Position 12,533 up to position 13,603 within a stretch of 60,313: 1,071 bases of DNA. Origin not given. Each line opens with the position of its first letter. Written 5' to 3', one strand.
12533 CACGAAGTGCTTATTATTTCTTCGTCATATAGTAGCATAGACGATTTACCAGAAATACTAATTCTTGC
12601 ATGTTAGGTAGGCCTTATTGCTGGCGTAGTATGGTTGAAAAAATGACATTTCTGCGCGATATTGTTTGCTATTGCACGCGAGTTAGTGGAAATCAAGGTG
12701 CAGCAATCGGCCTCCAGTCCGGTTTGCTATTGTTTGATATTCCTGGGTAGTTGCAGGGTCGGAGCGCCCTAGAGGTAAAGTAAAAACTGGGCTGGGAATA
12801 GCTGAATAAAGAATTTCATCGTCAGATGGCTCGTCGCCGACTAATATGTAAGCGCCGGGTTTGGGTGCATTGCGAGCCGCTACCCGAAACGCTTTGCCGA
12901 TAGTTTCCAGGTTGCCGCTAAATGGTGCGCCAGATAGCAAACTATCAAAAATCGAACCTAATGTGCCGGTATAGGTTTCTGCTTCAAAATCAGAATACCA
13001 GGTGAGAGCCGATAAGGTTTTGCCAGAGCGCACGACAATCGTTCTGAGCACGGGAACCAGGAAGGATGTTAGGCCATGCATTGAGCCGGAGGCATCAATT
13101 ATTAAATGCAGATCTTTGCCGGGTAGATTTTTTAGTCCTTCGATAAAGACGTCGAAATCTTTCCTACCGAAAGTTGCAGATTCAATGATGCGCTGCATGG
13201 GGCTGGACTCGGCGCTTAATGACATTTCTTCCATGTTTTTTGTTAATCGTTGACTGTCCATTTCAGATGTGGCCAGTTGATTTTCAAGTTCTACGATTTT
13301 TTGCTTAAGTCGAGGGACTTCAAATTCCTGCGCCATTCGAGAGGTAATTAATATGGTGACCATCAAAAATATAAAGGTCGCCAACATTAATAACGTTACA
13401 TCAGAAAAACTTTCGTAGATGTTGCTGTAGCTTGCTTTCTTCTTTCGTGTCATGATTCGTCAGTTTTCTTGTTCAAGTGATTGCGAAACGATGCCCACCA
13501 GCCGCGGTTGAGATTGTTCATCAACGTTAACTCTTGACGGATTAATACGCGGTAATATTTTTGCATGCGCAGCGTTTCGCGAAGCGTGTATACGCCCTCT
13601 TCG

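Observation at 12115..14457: MotA/MotB-like ion-driven stator whose B subunit carries a periplasmic vWA domain, with a coiled-coil-tailed A subunit and an adjacent bactofilin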

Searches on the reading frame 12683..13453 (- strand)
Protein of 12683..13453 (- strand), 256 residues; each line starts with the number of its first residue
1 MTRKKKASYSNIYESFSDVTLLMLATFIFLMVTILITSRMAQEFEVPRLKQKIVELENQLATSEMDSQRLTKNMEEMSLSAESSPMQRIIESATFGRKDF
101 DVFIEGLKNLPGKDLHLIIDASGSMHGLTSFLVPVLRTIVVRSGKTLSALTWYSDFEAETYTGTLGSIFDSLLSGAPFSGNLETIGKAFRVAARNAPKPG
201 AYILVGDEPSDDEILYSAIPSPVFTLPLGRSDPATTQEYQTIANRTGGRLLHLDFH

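Call 3: search_protein_families(library=pfam, proteins=[window:12683-13453:-], max_evalue=1)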
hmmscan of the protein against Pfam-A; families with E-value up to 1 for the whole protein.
window:12683-13453:- (256 aa): 5 families
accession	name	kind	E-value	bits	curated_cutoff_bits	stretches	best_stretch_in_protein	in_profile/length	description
PF04508.17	Pox_A_type_inc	-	0.0023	18.1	21.4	1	45-61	2-18/23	Viral A-type inclusion protein repeat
PF02472.21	ExbD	-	0.023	15.2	25.4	1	15-121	12-112/128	Biopolymer transport protein ExbD/TolR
PF01920.25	Prefoldin_2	-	0.087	13.3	27.6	1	47-90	8-51/106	Prefoldin subunit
PF06305.16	LapA_dom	-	0.17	12.3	28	1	20-60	23-63/64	Lipopolysaccharide assembly protein A domain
PF01166.23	TSC22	-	0.19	12.4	30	1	45-76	15-46/57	TSC-22/dip/bun family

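Call 4: search_protein_families(library=padloc, proteins=[window:12683-13453:-], max_evalue=1)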
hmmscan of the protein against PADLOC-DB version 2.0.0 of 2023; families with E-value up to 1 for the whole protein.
window:12683-13453:- (256 aa): 0 families

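Call 5: search_protein_families(library=ncbifam, proteins=[window:12683-13453:-], max_evalue=1)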
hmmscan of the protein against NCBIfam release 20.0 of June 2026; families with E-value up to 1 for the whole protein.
window:12683-13453:- (256 aa): 2 families
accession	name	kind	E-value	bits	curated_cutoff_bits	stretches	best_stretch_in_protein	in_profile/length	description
NF006542.0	PRK09039.1-1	equivalog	0.037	13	388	1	4-83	6-92/627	peptidoglycan -binding protein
NF053549.1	FtsL_Actino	equivalog_domain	0.089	12.7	55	1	19-69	4-55/83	cell division protein FtsL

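Call 6: find_homologous_proteins(query=window:12683-13453:-)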
Query window:12683-13453:- (256 aa): 573 proteins with E <= 0.001 among 1301 candidates; the best 120 are listed.
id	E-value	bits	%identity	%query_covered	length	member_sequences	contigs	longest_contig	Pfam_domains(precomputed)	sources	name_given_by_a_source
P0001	1.3e-161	553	100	100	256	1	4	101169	-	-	-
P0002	2.2e-138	477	84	100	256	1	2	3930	-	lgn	-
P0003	1.8e-137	474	82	100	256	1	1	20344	-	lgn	-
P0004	2.3e-134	464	82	100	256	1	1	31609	-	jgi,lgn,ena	-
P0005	6.8e-132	456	79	100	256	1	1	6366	-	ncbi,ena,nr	ncbi:MAG: hypothetical protein R3240_00800 [Gammaproteobacteria bacterium]|nr:hypothetical protein [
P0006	1.5e-131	455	78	100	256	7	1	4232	-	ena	-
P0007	2.0e-130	451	77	100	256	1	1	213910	-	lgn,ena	-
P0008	2.6e-130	451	80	100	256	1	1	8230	-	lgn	-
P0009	3.9e-130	450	78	100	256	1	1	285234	-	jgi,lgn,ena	-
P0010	1.0e-129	449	77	100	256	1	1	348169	-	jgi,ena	-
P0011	7.4e-129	446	76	100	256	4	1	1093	-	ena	-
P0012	1.2e-128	445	77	100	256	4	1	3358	-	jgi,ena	-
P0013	2.3e-128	444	79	100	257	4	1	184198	-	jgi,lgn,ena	-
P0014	2.9e-128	444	76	100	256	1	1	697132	-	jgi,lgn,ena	-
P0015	2.2e-127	441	76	100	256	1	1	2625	-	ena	-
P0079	1.1e-96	341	58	100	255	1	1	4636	PF24525.2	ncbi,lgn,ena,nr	ncbi:MAG TPA: hypothetical protein ENJ90_08520 [Devosia sp.]|nr:hypothetical protein [Devosia sp.]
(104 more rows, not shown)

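Call 9: search_protein_families(library=pfam, proteins=[P0079], max_evalue=1)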
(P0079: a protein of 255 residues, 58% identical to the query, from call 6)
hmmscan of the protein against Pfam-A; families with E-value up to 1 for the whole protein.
P0079 (255 aa): 12 families
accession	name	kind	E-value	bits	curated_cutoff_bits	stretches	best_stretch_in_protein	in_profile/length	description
PF24525.1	TTC3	-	1.2e-05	25.3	27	1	44-108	6-69/250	TTC3, helical domain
PF07295.17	DUF1451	-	0.0037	17.9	26.1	1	40-121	6-86/146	Zinc-ribbon containing domain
PF19353.4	DUF5930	-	0.018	14.6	27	1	32-112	115-194/320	Family of unknown function (DUF5930)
PF16038.10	TMIE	-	0.03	14.6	27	1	24-82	18-75/85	TMIE protein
PF06103.16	DUF948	-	0.037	14.6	37.2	1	18-88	1-70/89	Bacterial protein of unknown function (DUF948)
PF02472.21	ExbD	-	0.081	13.4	25.4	1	14-94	12-90/128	Biopolymer transport protein ExbD/TolR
PF20317.4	HTH_60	-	0.11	13.2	24.1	1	45-109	53-115/140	Helix-turn-helix domain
PF13990.11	YjcZ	-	0.12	12.1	27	1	31-97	80-144/272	YjcZ-like protein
PF14476.11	Chloroplast_duf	-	0.13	11.7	25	1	16-80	63-129/320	Petal formation-expressed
PF06305.16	LapA_dom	-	0.16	12.3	28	1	20-59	24-63/64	Lipopolysaccharide assembly protein A domain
PF14772.11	NYD-SP28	-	0.53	10.8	22.1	1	39-90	46-96/102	Sperm tail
PF14282.11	FlxA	-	0.55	10.8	26.3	1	41-73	15-47/101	FlxA-like protein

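Call 12: find_related_loci(query=A1, collection=genome_contigs, flank=8000)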
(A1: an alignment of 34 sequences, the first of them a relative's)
Query A1 (256 aa) in genome_contigs; peptide patterns used: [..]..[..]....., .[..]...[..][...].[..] (x = any residue, [..] = any of these).
275 stretches matched a pattern; 195 encode a relative of the query (tblastn E <= 1e-3); the best 80 are kept; 80 distinct loci.
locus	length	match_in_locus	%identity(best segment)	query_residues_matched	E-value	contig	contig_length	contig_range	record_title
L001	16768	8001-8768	76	1-256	1e-138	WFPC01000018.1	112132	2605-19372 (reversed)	MAG: Gammaproteobacteria bacterium isolate S012_40 k151_18615, whole genome shotgun sequence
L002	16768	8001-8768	79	1-255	4e-137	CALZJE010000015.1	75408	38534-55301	MAG: uncultured Ectothiorhodospiraceae bacterium isolate FO_M_Gamma_061.1 genome assembly, contig: scaffold_322, whole g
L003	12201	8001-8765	76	1-255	8e-137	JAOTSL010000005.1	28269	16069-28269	MAG: Gammaproteobacteria bacterium isolate 13_Jan_SF_Bin23 13_Jan_SF_Bin23_scaffold_128_c1, whole genome shotgun sequenc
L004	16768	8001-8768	70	1-256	2e-126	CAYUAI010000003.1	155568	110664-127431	MAG TPA_asm: uncultured Chromatiales bacterium isolate SRP128015_co1_174 genome assembly, contig: NODE_17_length_155568_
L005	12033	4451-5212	69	3-256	6e-124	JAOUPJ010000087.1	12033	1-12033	MAG: Gammaproteobacteria bacterium isolate 8_1_Oct_SF_Bin47 8_1_Oct_SF_Bin47_scaffold_3800_c1, whole genome shotgun sequ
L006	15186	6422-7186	67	1-255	5e-123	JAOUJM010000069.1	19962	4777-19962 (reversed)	MAG: Gammaproteobacteria bacterium isolate 8_1_Jan_SF_Bin103 8_1_Jan_SF_Bin103_scaffold_1095_c1, whole genome shotgun se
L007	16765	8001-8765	69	3-255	1e-121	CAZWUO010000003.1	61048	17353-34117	MAG TPA_asm: uncultured Ectothiorhodospiraceae bacterium isolate SRP128015_co3_147 genome assembly, contig: NODE_274_len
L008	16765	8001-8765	69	3-255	9e-122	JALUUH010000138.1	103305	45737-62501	MAG: Gammaproteobacteria bacterium isolate 128-326_maxbin2_scaf2bin.117 128-326_scaffold_53_c1, whole genome shotgun seq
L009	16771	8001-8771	69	1-255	6e-119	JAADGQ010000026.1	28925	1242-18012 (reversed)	MAG: Gammaproteobacteria bacterium isolate M_MetaBat.125 contig-127_1895, whole genome shotgun sequence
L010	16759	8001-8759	62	4-256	1e-109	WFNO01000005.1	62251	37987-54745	MAG: Gammaproteobacteria bacterium isolate S012_109 k151_108903, whole genome shotgun sequence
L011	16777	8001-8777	60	1-255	6e-109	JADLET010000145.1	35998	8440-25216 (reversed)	MAG: Gammaproteobacteria bacterium isolate SJ336 c_000001233228, whole genome shotgun sequence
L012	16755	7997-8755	60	4-256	5e-107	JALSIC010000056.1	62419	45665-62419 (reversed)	MAG: Gammaproteobacteria bacterium isolate 354-166_metabat2_scaf2bin.012 354-166_scaffold_334_c1, whole genome shotgun s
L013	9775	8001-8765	59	1-255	7e-107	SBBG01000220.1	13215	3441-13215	MAG: Gammaproteobacteria bacterium isolate Bin_2_1_1 Ba_contig11686, whole genome shotgun sequence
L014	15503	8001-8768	59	1-256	1e-106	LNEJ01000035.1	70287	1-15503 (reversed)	MAG: Gammaproteobacteria bacterium Ga0074134 Ga0074134_133.1, whole genome shotgun sequence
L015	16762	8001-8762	57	2-255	9e-106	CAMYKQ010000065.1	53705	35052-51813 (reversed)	MAG: uncultured Gammaproteobacteria bacterium isolate Biocath_Gamma_008 genome assembly, contig: k127_32691, whole genom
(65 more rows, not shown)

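Call 15: predict_structure(alignment_id=A1)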
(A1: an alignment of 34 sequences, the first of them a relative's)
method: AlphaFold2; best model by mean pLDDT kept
length: 256 residues; sequences in the alignment: 34
mean_pLDDT: 79.5   pTM: 0.61
mean pLDDT of the five models: 79.5, 78.9, 78.2, 76.7, 76.1
residues with pLDDT >= 90: 84; 70-90: 110; 50-70: 33; < 50: 29
segments of 3 or more residues with pLDDT < 50: 1-9, 74-83, 85-94
pLDDT, mean of each block of 10 residues (from residue 1): 45 71 90 84 69 77 72 50 46 61 87 92 76 84 90 92 88 83 92 93 92 91 88 87 93 68
secondary structure, 60 per line:
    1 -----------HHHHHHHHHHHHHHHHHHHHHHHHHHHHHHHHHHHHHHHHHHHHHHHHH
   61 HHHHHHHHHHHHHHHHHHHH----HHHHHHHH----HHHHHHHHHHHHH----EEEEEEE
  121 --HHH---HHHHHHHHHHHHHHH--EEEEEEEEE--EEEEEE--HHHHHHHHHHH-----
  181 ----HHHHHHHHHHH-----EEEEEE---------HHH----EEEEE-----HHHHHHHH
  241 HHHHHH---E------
elements in order: H12-80 H85-92 H97-109 E114-120 H129-143 E146-154 E157-162 H165-175 H185-195 E201-206 E223-227 H233-246

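Call 17: search_protein_representatives(alignment_id=A1)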
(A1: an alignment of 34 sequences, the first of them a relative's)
Query: 34 sequences, 256 profile positions. Proteins with E-value up to 0.001 (for the whole library): 33; up to 1e-10: 25; up to 1e-30: 10. The best 33 are listed.
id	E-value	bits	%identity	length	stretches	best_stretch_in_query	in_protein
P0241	2.8e-119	413.5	-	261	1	1-256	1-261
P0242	8.7e-77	274.3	-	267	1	1-174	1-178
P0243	5.9e-70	251.9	-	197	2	1-149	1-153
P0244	4.2e-63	229.4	-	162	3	96-173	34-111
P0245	2.6e-57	210.4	-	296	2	42-255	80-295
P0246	2.1e-46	174.7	-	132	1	3-146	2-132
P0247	1.2e-39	152.5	-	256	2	69-162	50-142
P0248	4.8e-38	147.3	-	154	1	168-256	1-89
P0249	1.8e-37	145.4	-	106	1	130-232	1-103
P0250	1.2e-34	136.2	-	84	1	173-256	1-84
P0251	1.7e-29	119.3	-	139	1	1-107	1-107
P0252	8.0e-26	107.3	-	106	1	1-95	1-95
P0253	8.2e-26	107.2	-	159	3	206-256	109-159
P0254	3.3e-24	101.9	-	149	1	1-91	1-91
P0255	1.4e-22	96.7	-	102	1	191-256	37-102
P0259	2.2e-17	79.6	-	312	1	84-254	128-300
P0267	5.1e-07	45.6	-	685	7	144-169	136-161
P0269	1.4e-05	40.9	-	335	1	94-251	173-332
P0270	7.1e-05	38.6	-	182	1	9-141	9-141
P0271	1.7e-04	37.3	-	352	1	99-253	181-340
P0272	3.7e-04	36.3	-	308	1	108-230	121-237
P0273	4.6e-04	35.9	-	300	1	112-250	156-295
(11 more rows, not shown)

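Call 18: search_protein_families(library=pfam, proteins=[P0245, P0259, P0269, P0271, P0272, P0273, P0267, P0270], max_evalue=0.1)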
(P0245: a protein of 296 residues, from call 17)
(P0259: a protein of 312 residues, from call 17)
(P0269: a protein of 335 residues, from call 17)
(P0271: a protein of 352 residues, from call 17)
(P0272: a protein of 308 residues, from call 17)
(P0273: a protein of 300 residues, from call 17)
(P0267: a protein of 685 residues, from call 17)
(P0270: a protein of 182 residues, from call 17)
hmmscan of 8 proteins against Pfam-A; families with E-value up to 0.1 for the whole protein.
P0245 (296 aa): 8 families
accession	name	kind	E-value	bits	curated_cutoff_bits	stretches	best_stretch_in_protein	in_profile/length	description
PF17107.11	SesA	-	0.0019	18.8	26.3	1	38-112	30-103/122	N-terminal domain on NACHT_NTPase and P-loop NTPases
PF19745.5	FUT8_N_cat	-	0.016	14.4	27.6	1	9-114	14-126/499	Alpha-(1,6)-fucosyltransferase N- and catalytic domains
PF06818.20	Fez1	-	0.036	15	34.4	1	21-117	48-147/199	Fez1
PF08429.16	PLU-1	-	0.051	13.2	28.5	1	19-124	206-304/338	PLU-1-like protein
PF04043.20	PMEI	-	0.054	14.1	29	1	14-107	38-128/156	Plant invertase/pectin methylesterase inhibitor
PF10037.15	MRP-S27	-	0.06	12.7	25.9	1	37-115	254-345/393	Mitochondrial 28S ribosomal protein S27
PF24611.2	Spectrin_Anc-1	-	0.079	13.7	33.2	0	31-116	18-104/115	Nuclear anchorage protein 1, spectrin-like repeat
PF01496.24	V_ATPase_I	-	0.09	11.1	30.7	1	25-102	67-144/815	V-type ATPase 116kDa subunit family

P0259 (312 aa): 0 families

P0269 (335 aa): 2 families
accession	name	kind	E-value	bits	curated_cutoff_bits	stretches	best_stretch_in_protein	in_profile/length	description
PF01476.26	LysM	-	8.8e-05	22.8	20.9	1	97-125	1-28/43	LysM domain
PF25106.1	VWA_4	-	0.087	12.8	27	0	195-222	3-30/169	von Willebrand factor A domain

P0271 (352 aa): 0 families

P0272 (308 aa): 2 families
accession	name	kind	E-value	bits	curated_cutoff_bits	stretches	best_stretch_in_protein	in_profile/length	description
PF01476.26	LysM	-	0.00048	20.5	20.9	0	23-40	1-18/43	LysM domain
PF23194.1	NOMO_5th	-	0.083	13.7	27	0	64-94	24-54/89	NOMO fifth transthyretin-like domain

P0273 (300 aa): 2 families
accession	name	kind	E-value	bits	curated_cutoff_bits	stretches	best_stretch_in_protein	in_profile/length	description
PF01476.26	LysM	-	2.6e-05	24.5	20.9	1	65-92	1-28/43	LysM domain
PF13519.12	VWA_2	-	0.00057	20.9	27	1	159-252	1-106/107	von Willebrand factor type A domain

P0267 (685 aa): 2 families
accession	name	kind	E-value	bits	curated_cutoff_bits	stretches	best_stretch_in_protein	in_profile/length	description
PF00525.23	Crystallin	-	9.9e-12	45.2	23.2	0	377-392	19-34/56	Alpha crystallin A chain, N terminal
PF18386.7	ROQ_II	-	6.8e-08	32.7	25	0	599-625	26-50/56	Roquin II domain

P0270 (182 aa): 22 families
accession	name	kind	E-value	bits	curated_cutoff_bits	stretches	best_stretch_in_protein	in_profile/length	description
PF19745.5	FUT8_N_cat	-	0.00045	19.6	27.6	1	25-111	11-98/499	Alpha-(1,6)-fucosyltransferase N- and catalytic domains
PF11932.13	DUF3450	-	0.0018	18.1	32.6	1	27-113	3-86/241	Protein of unknown function (DUF3450)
PF25762.1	HAUS1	-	0.0019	18.5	40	1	39-113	117-191/236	HAUS augmin-like complex subunit 1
PF10009.15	DUF2252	-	0.0066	16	22.3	1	39-129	146-236/392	Uncharacterized protein conserved in bacteria (DUF2252)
PF02601.20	Exonuc_VII_L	-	0.0092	15.9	35.9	1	46-112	151-218/315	Exonuclease VII, large subunit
PF06009.19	Laminin_II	-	0.012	16.1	33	1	44-147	4-107/138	Laminin Domain II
PF02203.21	TarH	-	0.013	15.9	25.2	1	20-104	11-100/177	Tar ligand binding domain homologue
PF13677.11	MotB_plug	-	0.021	14.9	24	1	9-33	15-39/58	Membrane MotB of proton-channel complex MotA/MotB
PF12725.13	DUF3810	-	0.028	14.2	28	1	9-136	54-180/311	Protein of unknown function (DUF3810)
PF10186.14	ATG14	-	0.028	13.9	33.2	1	40-109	33-125/347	Vacuolar sorting 38 and autophagy-related subunit 14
PF04120.17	Iron_permease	-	0.031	14.5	25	1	19-102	43-118/128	Low affinity iron permease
PF23067.1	MG280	-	0.032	14.2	27.4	1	54-130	74-148/259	Uncharacterised protein MG280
PF24871.1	Piezo_TM1-24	-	0.036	12.9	28.8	1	21-106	288-372/682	Piezo TM1-24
PF02535.28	Zip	-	0.037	13.7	35.1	1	15-115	75-178/323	ZIP Zinc transporter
PF22251.1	PFF1_TM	-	0.04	13.9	32.3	1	21-107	106-192/300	Vacuolar membrane protease, transmembrane domain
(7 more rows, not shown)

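Call 19: fold_search(model_id=the predicted structure, library=pdb)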
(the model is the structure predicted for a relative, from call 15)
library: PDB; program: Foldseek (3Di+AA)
matches with E <= 10: 1111; with E <= 0.001: 17
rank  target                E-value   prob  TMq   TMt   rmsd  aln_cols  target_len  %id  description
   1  3zqk_B                1.2e-05  1.00  0.41  0.56   4.0       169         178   18  Von Willebrand Factor A2 domain with calcium (released 2011-07-27)
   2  9gjc_H                4.4e-05  1.00  0.35  0.13   5.1       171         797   18  Entamoeba histolytica Gal/GalNAc lectin, mode 3 (released 2026-02-11)
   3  3gxb_A                4.7e-05  1.00  0.41  0.57   4.5       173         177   17  Crystal structure of VWF A2 domain (released 2009-05-05)
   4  3jbr_F                8.9e-05  1.00  0.45  0.15   4.4       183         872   16  Cryo-EM structure of the rabbit voltage-gated calcium channel Cav1.1 complex at 4.2 angstrom (released 2015-12-30)
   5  9gjg_H                1.2e-04  1.00  0.33  0.11   5.5       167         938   18  Entamoeba histolytica Gal/GalNAc lectin bound to monoclonal antibody CP33-H/L-LA22 (released 2026-02-11)
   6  3ppy                  1.5e-04  1.00  0.43  0.56   4.2       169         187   17  Crystal structure of the D1596A/N1602A double mutant of an engineered VWF A2 domain (N1493C and C1670S) (released 2011-05-04)
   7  3ppv                  2.0e-04  1.00  0.41  0.55   3.7       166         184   16  Crystal structure of an engineered VWF A2 domain (N1493C and C1670S) (released 2011-05-04)
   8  9rt4_C1               2.0e-04  1.00  0.39  0.36   5.4       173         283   13  NetF - ANTXR2 local refinement focused (released 2026-02-18)
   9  9gjf_H                2.3e-04  1.00  0.34  0.13   5.4       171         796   18  Entamoeba histolytica Gal/GalNAc lectin in presence of monoclonal antibody CP33-H/L-LA22, mode 3 (released 2026-02-11)
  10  9gjb_H                2.5e-04  1.00  0.36  0.17   4.8       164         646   20  Entamoeba histolytica Gal/GalNAc lectin, mode 2 (released 2026-02-11)
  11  3ppx                  3.0e-04  1.00  0.41  0.55   3.9       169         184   16  Crystal structure of the N1602A mutant of an engineered VWF A2 domain (N1493C and C1670S) (released 2011-05-04)
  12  3efo_B                3.4e-04  1.00  0.35  0.14   8.5       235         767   13  Crystal Structure of the mammalian COPII-coat protein Sec23/24 bound to the transport signal sequence of syntaxin 5 (released 2008-10-21)
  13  1shu                  3.6e-04  1.00  0.41  0.56   4.5       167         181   16  Crystal Structure of the von Willebrand factor A domain of human capillary morphogenesis protein 2: an anthrax toxin rec (released 2004-04-13)
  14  8hlp_F                4.1e-04  1.00  0.42  0.14   4.6       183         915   17  Cryo-EM structure of human high-voltage activated L-type calcium channel CaV1.2 (apo) (released 2024-04-24)
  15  3ppw                  4.6e-04  1.00  0.44  0.58   4.0       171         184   15  Crystal structure of the D1596A mutant of an engineered VWF A2 domain (N1493C and C1670S) (released 2011-05-04)
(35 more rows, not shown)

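Call 58: search_solved_structures(query=A1, max_evalue=10, show_alignments=3)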
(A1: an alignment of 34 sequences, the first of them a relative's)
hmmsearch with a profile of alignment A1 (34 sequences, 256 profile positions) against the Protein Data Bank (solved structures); distinct sequences matched with E-value up to 10: 28.
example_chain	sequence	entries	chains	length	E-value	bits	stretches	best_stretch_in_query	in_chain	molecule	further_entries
7saf_A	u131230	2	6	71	0.084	15.4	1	35-79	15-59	General control transcription factor GCN4/M protein chimera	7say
9chu_A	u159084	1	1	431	0.094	15.2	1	20-110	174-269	Beta-2 adrenergic receptor,Calcineurin subunit B type 1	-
9chv_A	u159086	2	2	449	0.12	14.9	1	20-110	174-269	Beta-2 adrenergic receptor,Calcineurin subunit B type 1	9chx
8jj8_F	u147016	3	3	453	0.13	14.8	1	20-85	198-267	Beta-2 adrenergic receptor,Soluble cytochrome b562 | Beta-2 adrenergic receptor,Beta-2 adrenergic receptor,Soluble cytochrome b562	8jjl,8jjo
8qyd_F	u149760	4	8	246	0.18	14.3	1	3-127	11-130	Membrane protein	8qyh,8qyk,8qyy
9gay_A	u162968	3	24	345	0.32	13.5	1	50-132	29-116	gp49 - Major capsid protein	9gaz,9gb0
8yns_R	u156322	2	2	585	0.33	13.4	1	24-76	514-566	Melanin-concentrating hormone receptor 1,Soluble cytochrome b562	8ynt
5y83_A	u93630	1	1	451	0.36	13.3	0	130-169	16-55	Membrane protein insertase YidC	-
5c8j_I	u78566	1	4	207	0.56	12.7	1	18-75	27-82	Protein MJ0480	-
8vvi_A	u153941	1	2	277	0.76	12.2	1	3-67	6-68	Motility protein B-like N-terminal domain-containing protein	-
1eq7_A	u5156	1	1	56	0.92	12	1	43-79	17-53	OUTER MEMBRANE LIPOPROTEIN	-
9rld_L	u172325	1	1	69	1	11.8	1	43-80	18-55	Major outer membrane lipoprotein Lpp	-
6rxu_UT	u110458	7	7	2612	1.1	11.7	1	48-129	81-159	Utp20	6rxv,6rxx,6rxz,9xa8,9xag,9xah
9ow2_A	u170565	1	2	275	1.2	11.6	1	75-112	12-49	Exported protein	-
2x7a_A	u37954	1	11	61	1.3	11.5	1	35-76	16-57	BONE MARROW STROMAL ANTIGEN 2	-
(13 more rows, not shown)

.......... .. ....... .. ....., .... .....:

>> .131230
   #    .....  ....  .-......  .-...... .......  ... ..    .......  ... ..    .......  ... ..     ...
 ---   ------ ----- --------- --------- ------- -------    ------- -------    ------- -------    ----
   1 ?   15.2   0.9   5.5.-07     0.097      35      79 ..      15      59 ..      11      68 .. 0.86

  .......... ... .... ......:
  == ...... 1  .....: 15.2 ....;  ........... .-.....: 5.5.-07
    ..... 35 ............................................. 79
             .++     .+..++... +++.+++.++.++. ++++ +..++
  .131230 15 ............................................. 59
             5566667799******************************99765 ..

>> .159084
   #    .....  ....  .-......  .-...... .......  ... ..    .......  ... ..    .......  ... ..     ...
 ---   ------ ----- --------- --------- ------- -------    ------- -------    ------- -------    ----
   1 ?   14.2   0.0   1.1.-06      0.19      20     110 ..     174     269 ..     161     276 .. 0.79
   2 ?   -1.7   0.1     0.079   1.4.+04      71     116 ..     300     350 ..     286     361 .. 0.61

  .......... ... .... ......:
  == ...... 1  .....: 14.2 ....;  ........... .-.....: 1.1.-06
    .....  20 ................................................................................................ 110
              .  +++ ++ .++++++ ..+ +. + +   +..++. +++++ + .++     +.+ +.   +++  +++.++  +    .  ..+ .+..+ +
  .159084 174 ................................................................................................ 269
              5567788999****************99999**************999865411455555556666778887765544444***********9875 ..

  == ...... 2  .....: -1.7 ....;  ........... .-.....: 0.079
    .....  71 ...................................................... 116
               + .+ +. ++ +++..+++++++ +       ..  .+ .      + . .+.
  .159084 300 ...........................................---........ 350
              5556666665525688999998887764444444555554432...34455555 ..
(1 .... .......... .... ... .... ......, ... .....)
